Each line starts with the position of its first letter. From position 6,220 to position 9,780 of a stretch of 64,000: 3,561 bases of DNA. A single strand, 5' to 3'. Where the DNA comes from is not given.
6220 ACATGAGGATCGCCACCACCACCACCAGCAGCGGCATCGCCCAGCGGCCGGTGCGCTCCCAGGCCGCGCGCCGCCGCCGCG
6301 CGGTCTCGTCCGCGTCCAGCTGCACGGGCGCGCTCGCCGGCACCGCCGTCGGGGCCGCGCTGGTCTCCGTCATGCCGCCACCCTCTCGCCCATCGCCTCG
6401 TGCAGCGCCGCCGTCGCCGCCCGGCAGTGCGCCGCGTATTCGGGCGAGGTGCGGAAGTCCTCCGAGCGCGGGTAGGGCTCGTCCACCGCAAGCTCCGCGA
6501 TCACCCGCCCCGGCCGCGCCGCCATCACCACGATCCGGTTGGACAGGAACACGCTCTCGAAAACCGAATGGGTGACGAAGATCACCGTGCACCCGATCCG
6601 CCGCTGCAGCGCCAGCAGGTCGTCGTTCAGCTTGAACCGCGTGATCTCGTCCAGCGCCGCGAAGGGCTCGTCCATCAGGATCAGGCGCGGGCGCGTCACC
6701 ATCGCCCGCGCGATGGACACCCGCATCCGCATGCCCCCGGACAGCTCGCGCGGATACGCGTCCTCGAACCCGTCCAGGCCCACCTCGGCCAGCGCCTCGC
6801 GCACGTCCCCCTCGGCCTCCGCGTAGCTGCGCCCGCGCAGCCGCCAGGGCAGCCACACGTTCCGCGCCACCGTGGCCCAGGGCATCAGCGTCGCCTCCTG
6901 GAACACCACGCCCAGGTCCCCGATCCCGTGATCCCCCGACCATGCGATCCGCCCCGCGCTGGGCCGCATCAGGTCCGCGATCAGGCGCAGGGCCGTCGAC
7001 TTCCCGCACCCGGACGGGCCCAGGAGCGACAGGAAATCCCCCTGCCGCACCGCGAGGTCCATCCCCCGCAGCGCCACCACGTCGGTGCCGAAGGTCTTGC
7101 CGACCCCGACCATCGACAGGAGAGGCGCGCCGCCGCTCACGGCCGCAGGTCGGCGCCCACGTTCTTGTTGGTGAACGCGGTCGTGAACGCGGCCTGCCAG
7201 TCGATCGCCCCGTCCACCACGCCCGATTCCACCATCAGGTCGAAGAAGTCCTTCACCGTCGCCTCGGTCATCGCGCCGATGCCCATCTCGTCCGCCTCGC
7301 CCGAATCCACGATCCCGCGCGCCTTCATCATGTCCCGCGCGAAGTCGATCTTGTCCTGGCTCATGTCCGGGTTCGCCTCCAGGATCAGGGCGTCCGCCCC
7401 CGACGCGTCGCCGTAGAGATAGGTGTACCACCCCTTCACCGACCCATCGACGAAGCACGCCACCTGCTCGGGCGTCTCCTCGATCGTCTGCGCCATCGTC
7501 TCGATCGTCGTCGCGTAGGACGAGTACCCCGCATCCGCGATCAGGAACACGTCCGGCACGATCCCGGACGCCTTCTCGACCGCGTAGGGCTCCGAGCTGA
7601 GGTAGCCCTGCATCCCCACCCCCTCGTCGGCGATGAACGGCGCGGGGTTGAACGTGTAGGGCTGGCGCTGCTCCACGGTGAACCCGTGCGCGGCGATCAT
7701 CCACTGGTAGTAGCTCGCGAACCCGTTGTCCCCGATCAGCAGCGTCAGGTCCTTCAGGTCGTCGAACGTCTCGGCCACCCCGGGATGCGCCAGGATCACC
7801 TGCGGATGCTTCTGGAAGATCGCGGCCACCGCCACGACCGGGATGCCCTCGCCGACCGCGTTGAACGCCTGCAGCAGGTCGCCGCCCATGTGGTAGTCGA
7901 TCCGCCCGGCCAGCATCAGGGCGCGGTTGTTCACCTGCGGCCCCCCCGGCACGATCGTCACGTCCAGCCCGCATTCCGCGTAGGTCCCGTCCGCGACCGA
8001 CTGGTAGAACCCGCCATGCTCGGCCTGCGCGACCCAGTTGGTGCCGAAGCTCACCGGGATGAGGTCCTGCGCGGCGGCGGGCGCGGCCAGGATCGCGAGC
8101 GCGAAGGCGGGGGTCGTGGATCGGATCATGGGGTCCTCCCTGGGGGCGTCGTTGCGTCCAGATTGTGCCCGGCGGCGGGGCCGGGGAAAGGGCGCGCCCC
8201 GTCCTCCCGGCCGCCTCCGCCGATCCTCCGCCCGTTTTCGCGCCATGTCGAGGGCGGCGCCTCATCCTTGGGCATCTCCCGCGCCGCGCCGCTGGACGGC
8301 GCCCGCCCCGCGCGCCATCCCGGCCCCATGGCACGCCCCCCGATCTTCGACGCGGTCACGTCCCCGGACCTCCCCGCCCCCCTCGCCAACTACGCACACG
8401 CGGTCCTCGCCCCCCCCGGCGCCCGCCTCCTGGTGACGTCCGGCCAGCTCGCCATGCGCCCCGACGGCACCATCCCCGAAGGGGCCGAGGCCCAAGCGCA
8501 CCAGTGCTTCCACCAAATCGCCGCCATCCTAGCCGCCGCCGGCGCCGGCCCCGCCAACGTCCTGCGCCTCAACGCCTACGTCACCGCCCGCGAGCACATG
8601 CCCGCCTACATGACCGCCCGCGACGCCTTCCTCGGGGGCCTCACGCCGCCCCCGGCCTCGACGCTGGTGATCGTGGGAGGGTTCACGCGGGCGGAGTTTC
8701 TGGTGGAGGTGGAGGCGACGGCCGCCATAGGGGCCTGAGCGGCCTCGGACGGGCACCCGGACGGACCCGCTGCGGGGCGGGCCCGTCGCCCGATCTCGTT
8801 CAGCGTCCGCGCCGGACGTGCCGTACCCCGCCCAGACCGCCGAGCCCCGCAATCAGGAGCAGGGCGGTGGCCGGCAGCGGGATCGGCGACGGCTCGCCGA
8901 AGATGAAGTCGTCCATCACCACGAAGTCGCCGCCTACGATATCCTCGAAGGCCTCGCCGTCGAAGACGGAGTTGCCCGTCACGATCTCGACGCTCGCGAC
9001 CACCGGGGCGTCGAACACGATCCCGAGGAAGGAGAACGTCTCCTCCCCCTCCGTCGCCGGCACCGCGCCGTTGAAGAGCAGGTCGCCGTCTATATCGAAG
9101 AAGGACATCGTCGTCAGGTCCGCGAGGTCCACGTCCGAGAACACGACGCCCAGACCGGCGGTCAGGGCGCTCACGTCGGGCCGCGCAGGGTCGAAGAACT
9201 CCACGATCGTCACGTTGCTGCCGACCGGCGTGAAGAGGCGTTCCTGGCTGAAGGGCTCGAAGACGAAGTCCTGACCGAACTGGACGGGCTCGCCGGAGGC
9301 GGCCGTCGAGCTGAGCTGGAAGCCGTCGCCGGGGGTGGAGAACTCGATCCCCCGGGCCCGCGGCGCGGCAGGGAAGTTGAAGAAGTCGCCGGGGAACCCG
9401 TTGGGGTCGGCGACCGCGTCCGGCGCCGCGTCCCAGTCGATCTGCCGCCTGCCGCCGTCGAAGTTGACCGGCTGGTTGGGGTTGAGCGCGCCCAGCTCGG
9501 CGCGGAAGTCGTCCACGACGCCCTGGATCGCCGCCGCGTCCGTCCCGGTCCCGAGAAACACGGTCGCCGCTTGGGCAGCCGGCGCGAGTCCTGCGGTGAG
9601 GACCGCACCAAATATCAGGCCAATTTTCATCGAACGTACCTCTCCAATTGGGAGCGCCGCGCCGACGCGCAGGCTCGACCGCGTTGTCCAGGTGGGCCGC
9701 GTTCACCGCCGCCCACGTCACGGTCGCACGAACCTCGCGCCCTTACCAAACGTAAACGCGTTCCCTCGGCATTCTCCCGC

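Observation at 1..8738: Putative N-heterocycle (creatinine/pyrimidine-like) catabolic island with its own ABC importer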

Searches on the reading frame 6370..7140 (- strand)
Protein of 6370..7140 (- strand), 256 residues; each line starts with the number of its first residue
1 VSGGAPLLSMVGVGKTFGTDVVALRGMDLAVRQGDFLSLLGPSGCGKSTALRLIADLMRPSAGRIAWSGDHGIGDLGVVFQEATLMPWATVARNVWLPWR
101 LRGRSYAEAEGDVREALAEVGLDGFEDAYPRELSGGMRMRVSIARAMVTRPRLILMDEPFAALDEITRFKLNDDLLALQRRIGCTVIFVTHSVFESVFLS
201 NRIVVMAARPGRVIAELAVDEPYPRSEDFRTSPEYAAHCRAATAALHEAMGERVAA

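Call 10: search_protein_families(library=pfam, proteins=[window:6370-7140:-])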
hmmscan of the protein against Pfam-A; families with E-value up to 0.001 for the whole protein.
window:6370-7140:- (256 aa): 1 family
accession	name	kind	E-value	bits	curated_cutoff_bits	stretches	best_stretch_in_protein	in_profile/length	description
PF00005.33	ABC_tran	-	6.7e-30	104.9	25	1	24-161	1-137/137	ABC transporter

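Call 11: search_protein_families(library=ncbifam, proteins=[window:6370-7140:-])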
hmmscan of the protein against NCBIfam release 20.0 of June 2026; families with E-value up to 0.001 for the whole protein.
window:6370-7140:- (256 aa): 185 families (the best 25 are shown)
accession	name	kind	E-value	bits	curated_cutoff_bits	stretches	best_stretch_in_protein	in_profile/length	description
TIGR03265.1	PhnT2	equivalog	5.7e-52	177.1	457.7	1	8-207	5-209/353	putative 2-aminoethylphosphonate ABC transporter ATP-binding protein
TIGR01184.1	ntrCD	subfamily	1.1e-51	175.7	291.8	1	24-236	1-220/230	nitrate ABC transporter ATP-binding protein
NF006987.0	PRK09452.1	equivalog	3e-51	174.3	482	1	5-207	15-222/378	spermidine/putrescine ABC transporter ATP-binding protein PotA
NF008421.0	PRK11248.1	equivalog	1e-50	172.6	357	1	22-220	15-216/255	taurine ABC transporter ATP-binding subunit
NF040729.1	ABC_ATP_SaoA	equivalog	1.1e-50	172.4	360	1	23-249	20-246/248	ABC transporter ATP-binding protein SaoA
TIGR01186.1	proV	subfamily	8.8e-50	169.8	326.6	1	22-208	7-205/363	betaine/proline/choline family ABC transporter ATP-binding protein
NF008420.0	PRK11247.1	equivalog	3.5e-46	157.4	395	1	4-227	10-226/257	aliphatic sulfonates ABC transporter ATP-binding protein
NF043075.1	MMSYN1_0197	equivalog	5.5e-46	157.1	550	1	8-207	3-207/341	spermidine/putrescine ABC transporter ATP-binding protein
TIGR01187.1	potA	subfamily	7.1e-46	156.8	355.6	1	39-208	1-176/325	polyamine ABC transporter ATP-binding protein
TIGR03415.1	ABC_choXWV_ATP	equivalog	1.1e-45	156.3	483.75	2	77-214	109-244/382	choline ABC transporter ATP-binding protein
NF008513.0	PRK11432.1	equivalog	1.8e-44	152.1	496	1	10-219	9-221/351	ferric ABC transporter ATP-binding protein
NF008653.0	PRK11650.1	subfamily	9.5e-44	149.9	432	1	8-207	4-209/357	sn-glycerol-3-phosphate ABC transporter ATP-binding protein UgpC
TIGR00968.1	3a0106s01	subfamily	9.5e-43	146.4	342.75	1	12-208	5-206/237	sulfate ABC transporter ATP-binding protein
TIGR03258.1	PhnT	equivalog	2e-39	135.6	499.15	1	22-216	22-221/359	2-aminoethylphosphonate ABC transport system ATP-binding subunit PhnT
NF040840.2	tungstate_WtpC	equivalog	3.3e-39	135.2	440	1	23-214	15-210/347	tungstate ABC transporter ATP-binding protein WtpC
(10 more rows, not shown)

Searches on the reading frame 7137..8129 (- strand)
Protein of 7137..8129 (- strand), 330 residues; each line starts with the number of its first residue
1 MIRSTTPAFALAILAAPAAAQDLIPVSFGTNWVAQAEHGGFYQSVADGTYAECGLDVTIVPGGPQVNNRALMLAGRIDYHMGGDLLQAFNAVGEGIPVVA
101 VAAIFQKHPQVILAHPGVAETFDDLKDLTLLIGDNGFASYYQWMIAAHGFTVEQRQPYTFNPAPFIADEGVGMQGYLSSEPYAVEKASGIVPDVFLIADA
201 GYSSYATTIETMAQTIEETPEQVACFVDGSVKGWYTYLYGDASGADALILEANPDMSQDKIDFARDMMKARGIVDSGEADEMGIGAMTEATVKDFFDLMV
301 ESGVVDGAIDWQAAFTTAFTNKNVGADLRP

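Call 10: search_protein_families(library=pfam, proteins=[window:7137-8129:-])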
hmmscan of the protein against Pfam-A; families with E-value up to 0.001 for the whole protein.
window:7137-8129:- (330 aa): 1 family
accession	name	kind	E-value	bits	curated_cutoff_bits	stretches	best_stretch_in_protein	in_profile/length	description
PF09084.16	NMT1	-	1.2e-15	58.5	20.5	1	36-235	2-207/216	NMT1/THI5 like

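Call 11: search_protein_families(library=ncbifam, proteins=[window:7137-8129:-])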
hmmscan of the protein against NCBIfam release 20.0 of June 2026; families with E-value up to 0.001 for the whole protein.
window:7137-8129:- (330 aa): 0 families

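Call 14: search_solved_structures(query=window:7137-8129:-, max_evalue=0.001)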
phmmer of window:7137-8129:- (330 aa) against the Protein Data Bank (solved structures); distinct sequences matched with E-value up to 0.001: 2.
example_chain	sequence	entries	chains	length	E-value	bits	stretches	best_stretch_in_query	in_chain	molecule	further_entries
4nmy_A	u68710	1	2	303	0.00077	22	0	27-108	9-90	ABC-type transport system, extracellular solute-binding protein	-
3ix1_A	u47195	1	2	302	0.0008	21.9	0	30-238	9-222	N-formyl-4-amino-5-aminomethyl-2-methylpyrimidine binding protein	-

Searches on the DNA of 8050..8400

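Call 22: search_rna_families(source=window, start=8050, end=8400, threshold=evalue, max_evalue=10)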
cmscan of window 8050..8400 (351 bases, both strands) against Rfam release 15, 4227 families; matches with E-value up to 10: 2.
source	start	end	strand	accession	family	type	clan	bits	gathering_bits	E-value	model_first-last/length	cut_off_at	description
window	8172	8216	+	RF03397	mir-1234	Gene; miRNA;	-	16.1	70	5.6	1-57/57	no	mir-1234 microRNA precursor family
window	8200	8258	-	RF01383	GRIK4_3p_UTR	Gene;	-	12.5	38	8.7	3-63/94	no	GRIK4 3 prime UTR element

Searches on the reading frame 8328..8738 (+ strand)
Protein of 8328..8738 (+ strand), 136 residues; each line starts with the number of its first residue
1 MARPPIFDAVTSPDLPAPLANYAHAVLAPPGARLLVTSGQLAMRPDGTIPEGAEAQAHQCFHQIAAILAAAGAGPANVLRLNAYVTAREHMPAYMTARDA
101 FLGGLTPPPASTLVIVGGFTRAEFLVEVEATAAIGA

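Call 10: search_protein_families(library=pfam, proteins=[window:8328-8738:+])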
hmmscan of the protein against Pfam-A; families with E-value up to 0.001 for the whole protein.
window:8328-8738:+ (136 aa): 1 family
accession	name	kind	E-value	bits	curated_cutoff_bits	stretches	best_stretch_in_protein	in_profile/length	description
PF01042.26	Ribonuc_L-PSP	-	3.1e-19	69.6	27.3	1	16-133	5-120/121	Endoribonuclease L-PSP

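Call 11: search_protein_families(library=ncbifam, proteins=[window:8328-8738:+])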
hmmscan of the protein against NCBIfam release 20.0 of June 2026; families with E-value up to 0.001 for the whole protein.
window:8328-8738:+ (136 aa): 2 families
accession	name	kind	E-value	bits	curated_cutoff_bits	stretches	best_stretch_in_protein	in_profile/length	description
TIGR00004.1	TIGR00004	subfamily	1.3e-11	44.8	106.25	1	9-132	3-123/125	Rid family detoxifying hydrolase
NF008490.0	PRK11401.1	equivalog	0.00068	19.5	222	1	34-90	26-83/129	enamine/imine deaminase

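Call 80: search_solved_structures(query=window:8328-8738:+, max_evalue=0.00001)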
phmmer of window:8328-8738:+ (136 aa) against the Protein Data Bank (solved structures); distinct sequences matched with E-value up to 0.00001: 6.
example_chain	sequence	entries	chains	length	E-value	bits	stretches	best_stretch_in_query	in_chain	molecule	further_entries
5v4f_A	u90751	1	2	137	9e-11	45.5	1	16-135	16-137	Putative translational inhibitor protein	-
2ig8_A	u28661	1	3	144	1.5e-10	44.8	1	10-133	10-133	Hypothetical protein PA3499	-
2csl_A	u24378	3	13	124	9.5e-09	39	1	8-122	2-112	protein translation initiation inhibitor | translation initiation inhibitor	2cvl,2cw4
3r0p_A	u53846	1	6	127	6.6e-07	33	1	11-126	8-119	L-PSP putative endoribonuclease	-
6l8p_A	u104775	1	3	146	1e-06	32.4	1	12-130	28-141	RidA family protein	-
3k0t_A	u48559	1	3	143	2.7e-06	31.1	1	9-121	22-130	Endoribonuclease L-PSP, putative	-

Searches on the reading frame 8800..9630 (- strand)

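Call 77: search_protein_families(library=pfam, proteins=[window:8800-9630:-], max_evalue=0.0001)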
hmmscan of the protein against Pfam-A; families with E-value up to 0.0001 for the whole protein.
window:8800-9630:- (276 aa): 0 families

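Call 84: search_protein_families(library=ncbifam, proteins=[window:8800-9630:-], max_evalue=0.001)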
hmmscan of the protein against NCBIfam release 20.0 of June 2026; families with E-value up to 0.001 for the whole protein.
window:8800-9630:- (276 aa): 1 family
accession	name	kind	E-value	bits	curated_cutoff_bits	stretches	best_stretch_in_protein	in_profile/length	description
TIGR03370.1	VPLPA-CTERM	domain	1.5e-07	31.3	25.35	1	250-274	1-25/25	VPLPA-CTERM sorting domain-containing protein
